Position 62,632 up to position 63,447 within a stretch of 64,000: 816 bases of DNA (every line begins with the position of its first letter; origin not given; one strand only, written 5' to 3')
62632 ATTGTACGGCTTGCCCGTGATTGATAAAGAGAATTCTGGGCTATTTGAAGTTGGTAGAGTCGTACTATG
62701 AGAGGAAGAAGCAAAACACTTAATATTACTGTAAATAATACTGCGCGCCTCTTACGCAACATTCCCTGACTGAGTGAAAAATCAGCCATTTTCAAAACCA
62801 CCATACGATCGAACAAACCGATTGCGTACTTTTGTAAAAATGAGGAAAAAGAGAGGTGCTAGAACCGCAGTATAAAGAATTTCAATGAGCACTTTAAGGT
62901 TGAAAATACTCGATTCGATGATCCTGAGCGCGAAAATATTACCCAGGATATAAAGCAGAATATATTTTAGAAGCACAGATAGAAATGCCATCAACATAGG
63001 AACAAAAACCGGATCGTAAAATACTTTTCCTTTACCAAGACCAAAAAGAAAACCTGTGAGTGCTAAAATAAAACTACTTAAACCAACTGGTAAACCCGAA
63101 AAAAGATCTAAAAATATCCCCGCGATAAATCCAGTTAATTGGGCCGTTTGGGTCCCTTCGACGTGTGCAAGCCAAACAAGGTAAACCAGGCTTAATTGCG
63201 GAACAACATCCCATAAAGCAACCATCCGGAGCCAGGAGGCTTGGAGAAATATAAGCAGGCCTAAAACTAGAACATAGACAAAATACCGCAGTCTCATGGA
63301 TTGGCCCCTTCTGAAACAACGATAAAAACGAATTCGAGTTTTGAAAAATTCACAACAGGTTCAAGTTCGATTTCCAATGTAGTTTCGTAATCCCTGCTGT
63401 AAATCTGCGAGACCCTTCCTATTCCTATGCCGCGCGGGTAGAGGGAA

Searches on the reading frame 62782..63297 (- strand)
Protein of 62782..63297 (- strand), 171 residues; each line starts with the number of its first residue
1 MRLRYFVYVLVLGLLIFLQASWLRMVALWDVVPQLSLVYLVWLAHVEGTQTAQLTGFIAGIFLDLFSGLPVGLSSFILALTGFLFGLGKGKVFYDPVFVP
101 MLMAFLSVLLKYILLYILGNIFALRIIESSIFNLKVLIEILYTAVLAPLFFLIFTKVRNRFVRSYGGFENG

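Call 54: find_encoding_contigs(protein=window:62782-63297:-, flank=10000, max_places=3)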
Protein window:62782-63297:- (171 aa): 3 contigs read that carry it; 1 place shown.
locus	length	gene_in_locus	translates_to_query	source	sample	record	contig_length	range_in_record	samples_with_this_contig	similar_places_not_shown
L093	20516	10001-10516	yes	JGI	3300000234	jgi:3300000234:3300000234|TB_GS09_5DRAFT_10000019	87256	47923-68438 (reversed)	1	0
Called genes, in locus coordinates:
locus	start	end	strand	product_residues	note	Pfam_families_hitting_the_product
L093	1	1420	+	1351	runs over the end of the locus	PF13750:Big_3_3 (faint), PF19077:Big_13 (faint), PF13585:CHU_C (weak), PF13860:FlgD_ig, PF00691:OmpA (weak)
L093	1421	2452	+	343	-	PF02618:YceG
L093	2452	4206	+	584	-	PF01807:Zn_ribbon_DnaG, PF08275:DNAG_N, PF01751:Toprim, PF13155:Toprim_2, PF13362:Toprim_3 (weak), PF13662:Toprim_4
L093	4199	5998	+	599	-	PF03979:Sigma70_r1_1, PF00140:Sigma70_r1_2, PF04542:Sigma70_r2, PF04539:Sigma70_r3, PF04545:Sigma70_r4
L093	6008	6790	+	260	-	PF02591:Zn_ribbon_9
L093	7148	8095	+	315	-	PF13428:TPR_14 (faint), PF13176:TPR_7 (faint), PF12895:ANAPC3 (faint), PF13424:TPR_12 (faint), PF13414:TPR_11 (weak), PF13432:TPR_16 (weak), PF14559:TPR_19 (weak), PF07719:TPR_2 (weak), +6 more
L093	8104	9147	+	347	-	PF06723:MreB_Mbl, PF00022:Actin (faint), PF00012:HSP70, PF14450:FtsA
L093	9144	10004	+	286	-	PF04085:MreC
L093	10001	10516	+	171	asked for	PF04093:MreD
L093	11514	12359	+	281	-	PF00905:Transpeptidase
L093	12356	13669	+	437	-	PF01098:FTSW_RODA_SPOVE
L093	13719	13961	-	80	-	-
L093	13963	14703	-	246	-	-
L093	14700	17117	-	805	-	PF05226:CHASE2, PF00211:Guanylate_cyc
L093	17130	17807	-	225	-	PF13428:TPR_14 (faint), PF13525:YfiO (faint), PF13174:TPR_6 (faint), PF13181:TPR_8 (faint)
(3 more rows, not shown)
